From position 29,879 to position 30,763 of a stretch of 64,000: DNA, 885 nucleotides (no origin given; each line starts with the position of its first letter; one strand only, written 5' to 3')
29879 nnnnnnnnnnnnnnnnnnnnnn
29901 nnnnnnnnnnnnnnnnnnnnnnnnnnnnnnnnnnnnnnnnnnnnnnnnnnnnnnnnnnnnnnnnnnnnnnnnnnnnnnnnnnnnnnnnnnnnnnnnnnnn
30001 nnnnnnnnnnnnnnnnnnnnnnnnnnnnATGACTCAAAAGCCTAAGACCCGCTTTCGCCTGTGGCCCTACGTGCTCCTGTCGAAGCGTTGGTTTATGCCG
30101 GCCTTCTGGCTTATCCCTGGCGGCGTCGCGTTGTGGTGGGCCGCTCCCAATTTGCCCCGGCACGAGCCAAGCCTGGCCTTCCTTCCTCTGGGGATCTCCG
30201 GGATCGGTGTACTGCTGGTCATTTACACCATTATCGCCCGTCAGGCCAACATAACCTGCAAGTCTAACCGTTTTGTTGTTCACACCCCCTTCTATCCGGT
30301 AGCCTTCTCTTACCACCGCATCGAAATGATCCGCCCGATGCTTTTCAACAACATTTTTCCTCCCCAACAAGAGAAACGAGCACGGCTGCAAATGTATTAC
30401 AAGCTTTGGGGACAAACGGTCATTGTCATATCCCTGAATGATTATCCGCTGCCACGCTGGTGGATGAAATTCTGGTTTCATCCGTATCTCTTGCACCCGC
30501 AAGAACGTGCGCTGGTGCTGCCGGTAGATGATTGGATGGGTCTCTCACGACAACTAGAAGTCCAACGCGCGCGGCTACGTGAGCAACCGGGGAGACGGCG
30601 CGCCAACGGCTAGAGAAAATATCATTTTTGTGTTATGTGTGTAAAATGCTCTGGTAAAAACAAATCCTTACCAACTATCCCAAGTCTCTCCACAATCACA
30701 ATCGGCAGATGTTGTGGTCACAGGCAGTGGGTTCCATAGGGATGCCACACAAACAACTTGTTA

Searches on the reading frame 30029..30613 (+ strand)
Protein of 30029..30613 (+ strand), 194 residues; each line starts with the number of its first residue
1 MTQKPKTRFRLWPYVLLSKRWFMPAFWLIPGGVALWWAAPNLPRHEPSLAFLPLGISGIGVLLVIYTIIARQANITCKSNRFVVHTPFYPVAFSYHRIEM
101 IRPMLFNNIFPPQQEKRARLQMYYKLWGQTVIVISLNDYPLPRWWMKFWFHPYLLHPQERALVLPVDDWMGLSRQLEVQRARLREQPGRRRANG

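Call 6: search_protein_families(library=pfam, proteins=[window:30029-30613:+], max_evalue=0.01)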
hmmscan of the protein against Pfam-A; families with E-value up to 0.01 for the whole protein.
window:30029-30613:+ (194 aa): 0 families

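Call 7: search_protein_families(library=ncbifam, proteins=[window:30029-30613:+], max_evalue=0.01)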
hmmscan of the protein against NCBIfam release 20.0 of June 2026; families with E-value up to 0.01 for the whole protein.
window:30029-30613:+ (194 aa): 0 families

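Call 36: search_protein_families(library=pfam, proteins=[window:30029-30613:+], max_evalue=10)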
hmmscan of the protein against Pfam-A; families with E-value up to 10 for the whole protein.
window:30029-30613:+ (194 aa): 0 families

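Call 39: find_homologous_proteins(query=window:30029-30613:+, max_evalue=0.001)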
Query window:30029-30613:+ (194 aa): 26 proteins with E <= 0.001 among 266 candidates.
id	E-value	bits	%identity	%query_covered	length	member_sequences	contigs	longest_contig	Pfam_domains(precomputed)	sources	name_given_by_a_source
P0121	3.7e-130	450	100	100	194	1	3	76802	-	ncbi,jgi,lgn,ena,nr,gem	ncbi:MAG TPA: hypothetical protein PKH77_07455 [Anaerolineae bacterium]|nr:hypothetical protein [Ana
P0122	1.7e-99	350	80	98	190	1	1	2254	-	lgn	-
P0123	3.8e-96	339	78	100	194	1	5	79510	-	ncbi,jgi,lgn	-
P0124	9.0e-78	279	63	95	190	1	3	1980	-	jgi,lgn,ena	-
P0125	3.6e-76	274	63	98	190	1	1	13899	-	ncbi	-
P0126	2.7e-74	267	57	99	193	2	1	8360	-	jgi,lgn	-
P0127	2.7e-74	267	58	98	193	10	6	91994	-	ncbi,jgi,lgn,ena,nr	ncbi:MAG TPA: hypothetical protein PKZ84_13180 [Anaerolineae bacterium]|nr:hypothetical protein [Ana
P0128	6.9e-73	263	58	100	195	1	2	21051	-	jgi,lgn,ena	-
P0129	1.5e-71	258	57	99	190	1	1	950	-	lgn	-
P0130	1.1e-70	256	58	98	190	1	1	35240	-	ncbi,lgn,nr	ncbi:MAG: hypothetical protein JXA21_04160 [Anaerolineae bacterium]|nr:hypothetical protein [Anaerol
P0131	1.3e-70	255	57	99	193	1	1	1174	-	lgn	-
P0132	9.3e-70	253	58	98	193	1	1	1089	-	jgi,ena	jgi:extradiol dioxygenase family protein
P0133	1.8e-69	252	56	98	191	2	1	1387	-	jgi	jgi:hypothetical protein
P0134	9.4e-68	246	55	99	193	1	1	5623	-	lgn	-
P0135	4.2e-65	237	55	100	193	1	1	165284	-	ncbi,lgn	-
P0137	3.1e-60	221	53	97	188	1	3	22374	-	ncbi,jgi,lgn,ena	-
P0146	5.5e-30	123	38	92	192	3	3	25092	-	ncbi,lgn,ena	-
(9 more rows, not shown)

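Call 47: find_encoding_contigs(protein=P0135, flank=6000, max_places=2)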
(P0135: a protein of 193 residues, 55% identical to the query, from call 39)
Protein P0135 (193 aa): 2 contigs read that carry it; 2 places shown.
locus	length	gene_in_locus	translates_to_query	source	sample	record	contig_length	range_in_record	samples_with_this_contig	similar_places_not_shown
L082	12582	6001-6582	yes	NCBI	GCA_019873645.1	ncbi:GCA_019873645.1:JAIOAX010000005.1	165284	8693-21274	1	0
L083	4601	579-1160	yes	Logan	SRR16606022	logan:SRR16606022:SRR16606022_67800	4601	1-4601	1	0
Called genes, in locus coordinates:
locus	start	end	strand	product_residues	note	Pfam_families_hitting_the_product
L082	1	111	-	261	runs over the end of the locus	-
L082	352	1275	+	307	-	PF12679:ABC2_membrane_2 (weak)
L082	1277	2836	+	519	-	-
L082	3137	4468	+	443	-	PF03951:Gln-synt_N, PF00120:Gln-synt_C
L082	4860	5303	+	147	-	PF00293:NUDIX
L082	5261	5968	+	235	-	PF00730:HhH-GPD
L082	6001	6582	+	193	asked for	-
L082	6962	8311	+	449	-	PF11638:DnaA_N, PF00308:Bac_DnaA, PF01695:IstB_IS21 (weak), PF00004:AAA (weak), PF08299:Bac_DnaA_C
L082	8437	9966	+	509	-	PF02652:Lactate_perm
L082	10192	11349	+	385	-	PF00072:Response_reg, PF13614:AAA_31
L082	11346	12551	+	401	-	PF01590:GAF, PF13185:GAF_2, PF13492:GAF_3, PF00512:HisKA, PF02518:HATPase_c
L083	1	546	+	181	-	?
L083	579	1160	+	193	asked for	-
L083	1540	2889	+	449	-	PF11638:DnaA_N, PF00308:Bac_DnaA, PF01695:IstB_IS21 (weak), PF00004:AAA (weak), PF08299:Bac_DnaA_C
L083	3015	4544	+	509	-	PF02652:Lactate_perm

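Call 48: find_encoding_contigs(protein=P0146, flank=6000, max_places=2)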
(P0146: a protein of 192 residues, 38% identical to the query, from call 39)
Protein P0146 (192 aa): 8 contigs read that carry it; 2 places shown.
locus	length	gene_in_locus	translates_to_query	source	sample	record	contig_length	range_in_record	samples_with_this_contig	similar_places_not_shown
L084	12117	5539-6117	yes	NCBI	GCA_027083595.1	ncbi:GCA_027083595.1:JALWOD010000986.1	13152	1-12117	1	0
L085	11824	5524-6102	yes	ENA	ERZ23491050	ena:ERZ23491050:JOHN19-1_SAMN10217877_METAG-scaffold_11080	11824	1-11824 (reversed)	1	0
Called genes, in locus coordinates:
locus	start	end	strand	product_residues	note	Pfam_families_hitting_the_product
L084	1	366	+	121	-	?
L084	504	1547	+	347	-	PF13349:DUF4097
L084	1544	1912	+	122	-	PF19762:DUF6249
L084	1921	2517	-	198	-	PF01725:Ham1p_like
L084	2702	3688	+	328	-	PF13177:DNA_pol3_delta2, PF09115:DNApol3-delta_C (weak)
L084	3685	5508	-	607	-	PF12229:PG_binding_4, PF04294:VanW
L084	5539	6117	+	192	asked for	-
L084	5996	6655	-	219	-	-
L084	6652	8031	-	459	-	PF13175:AAA_15 (weak), PF13476:AAA_23 (faint), PF13304:AAA_21, PF13175:AAA_15, PF12476:DUF3696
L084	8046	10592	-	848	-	PF02463:SMC_N, PF13476:AAA_23, PF04423:Rad50_zn_hook, PF24922:ACBP4_C (weak), PF13558:SbcC_Walker_B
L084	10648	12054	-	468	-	-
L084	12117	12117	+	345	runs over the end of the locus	?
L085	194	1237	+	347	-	PF13349:DUF4097, PF24016:DUF7330 (faint)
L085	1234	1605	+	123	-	PF19762:DUF6249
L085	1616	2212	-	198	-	PF01725:Ham1p_like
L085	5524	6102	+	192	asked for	-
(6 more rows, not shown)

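Call 49: find_encoding_contigs(protein=P0137, flank=6000, max_places=2)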
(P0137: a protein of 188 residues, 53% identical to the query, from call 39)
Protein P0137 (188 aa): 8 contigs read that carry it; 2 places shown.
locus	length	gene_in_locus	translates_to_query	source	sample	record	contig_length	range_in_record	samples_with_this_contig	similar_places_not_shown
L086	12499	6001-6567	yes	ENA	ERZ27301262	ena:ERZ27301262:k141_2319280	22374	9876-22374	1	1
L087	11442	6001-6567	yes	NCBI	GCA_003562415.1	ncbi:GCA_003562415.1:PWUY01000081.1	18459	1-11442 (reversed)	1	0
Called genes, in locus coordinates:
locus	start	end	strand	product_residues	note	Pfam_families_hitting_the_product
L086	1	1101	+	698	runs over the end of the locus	PF00291:PALP, PF00072:Response_reg, PF22614:Slo-like_RCK (faint), PF00072:Response_reg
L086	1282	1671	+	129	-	PF00072:Response_reg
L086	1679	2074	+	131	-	PF00072:Response_reg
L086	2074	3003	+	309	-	PF00583:Acetyltransf_1, PF13673:Acetyltransf_10 (weak), PF13508:Acetyltransf_7, PF08445:FR47 (weak)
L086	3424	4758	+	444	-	PF03951:Gln-synt_N, PF00120:Gln-synt_C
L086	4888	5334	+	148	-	PF00293:NUDIX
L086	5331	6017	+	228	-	PF00730:HhH-GPD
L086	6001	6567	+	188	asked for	-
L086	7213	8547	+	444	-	PF11638:DnaA_N, PF00308:Bac_DnaA, PF01695:IstB_IS21 (weak), PF00004:AAA (weak), PF08299:Bac_DnaA_C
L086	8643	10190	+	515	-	PF02652:Lactate_perm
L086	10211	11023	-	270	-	-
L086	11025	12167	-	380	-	PF01555:N6_N4_Mtase (faint)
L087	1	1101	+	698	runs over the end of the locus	PF00291:PALP, PF00072:Response_reg, PF22614:Slo-like_RCK (faint), PF00072:Response_reg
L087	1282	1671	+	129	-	PF00072:Response_reg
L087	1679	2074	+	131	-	PF00072:Response_reg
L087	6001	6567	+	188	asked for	-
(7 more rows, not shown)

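Call 50: predict_structure(alignment_id=A2)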
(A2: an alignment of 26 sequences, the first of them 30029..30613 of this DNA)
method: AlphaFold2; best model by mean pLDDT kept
length: 194 residues; sequences in the alignment: 26
mean_pLDDT: 91.5   pTM: 0.81
mean pLDDT of the five models: 91.5, 89.0, 88.9, 86.9, 86.4
residues with pLDDT >= 90: 151; 70-90: 31; 50-70: 12; < 50: 0
segments of 3 or more residues with pLDDT < 50: none
pLDDT, mean of each block of 10 residues (from residue 1): 80 96 93 86 76 89 96 96 96 96 97 95 95 97 95 96 97 96 80 60
secondary structure, 60 per line:
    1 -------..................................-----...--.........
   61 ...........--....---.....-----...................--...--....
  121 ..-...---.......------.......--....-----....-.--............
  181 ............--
elements in order: E8-11 H12-41 H52-71 E74-77 E81-85 E91-94 E98-105 H106-109 H117-122 E130-136 H143-149 E161-164 H169-192

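Call 54: fold_search(model_id=the predicted structure, library=pdb)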
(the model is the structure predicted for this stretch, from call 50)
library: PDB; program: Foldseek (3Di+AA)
matches with E <= 10: 219; with E <= 0.001: 0
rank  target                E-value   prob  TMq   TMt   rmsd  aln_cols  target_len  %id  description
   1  7nky_O                2.1e-02  0.99  0.27  0.13   4.9        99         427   13  RNA Polymerase II-Spt4/5-nucleosome-FACT structure (released 2021-07-07)
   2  7w5z_B                4.8e-02  0.66  0.23  0.22  10.2       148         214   11  Cryo-EM structure of Tetrahymena thermophila mitochondrial complex IV, composite dimer model (released 2022-04-06)
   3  2gcj_C                5.4e-02  0.99  0.25  0.21   5.4        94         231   14  Crystal Structure of the Pob3 middle domain (released 2006-05-23)
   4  9eh2_y                6.8e-02  0.95  0.26  0.13   4.7        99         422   14  RNA polymerase II-DSIF-SPT6-PAF1c-TFIIS-IWS1-SETD2-FACT nucleosome upstream (released 2024-12-18)
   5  8gym_B                9.1e-02  0.57  0.27  0.14  10.3       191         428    8  Cryo-EM structure of Tetrahymena thermophila respiratory mega-complex MC IV2+(I+III2+II)2 (released 2023-06-14)
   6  4ifs                  9.7e-02  0.97  0.26  0.22   5.3        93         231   13  Crystal structure of the hSSRP1 Middle domain (released 2014-01-29)
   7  2gcj_A                1.0e-01  0.84  0.28  0.24  14.3       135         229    9  Crystal Structure of the Pob3 middle domain (released 2006-05-23)
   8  2gcl_B                1.2e-01  0.95  0.25  0.21   6.0        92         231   13  Structure of the Pob3 Middle domain (released 2006-05-23)
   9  4pq0                  1.4e-01  0.95  0.26  0.22   4.1        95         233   14  Crystal structure of POB3 middle domain at 1.65A (released 2014-03-26)
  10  5ums                  1.4e-01  0.95  0.26  0.21   5.7        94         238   13  Crystal structure of middle double PH domain of human FACT complex subunit SSRP1 (released 2018-01-31)
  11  2gcl_A                1.4e-01  0.94  0.25  0.21   5.8        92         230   13  Structure of the Pob3 Middle domain (released 2006-05-23)
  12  5umu_A                1.4e-01  0.63  0.29  0.22  12.9       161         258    8  Crystal structure of the middle double PH domain of human FACT complex subunit SPT16 (released 2018-01-31)
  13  9eh2_x                1.5e-01  0.51  0.28  0.12  14.0       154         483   12  RNA polymerase II-DSIF-SPT6-PAF1c-TFIIS-IWS1-SETD2-FACT nucleosome upstream (released 2024-12-18)
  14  5wg3_A                1.5e-01  0.99  0.32  0.10   4.3       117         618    8  Human GRK2 in complex with Gbetagamma subunits and CCG258748 (released 2017-12-27)
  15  2gcj_B                1.6e-01  0.89  0.26  0.22   4.1       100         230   10  Crystal Structure of the Pob3 middle domain (released 2006-05-23)
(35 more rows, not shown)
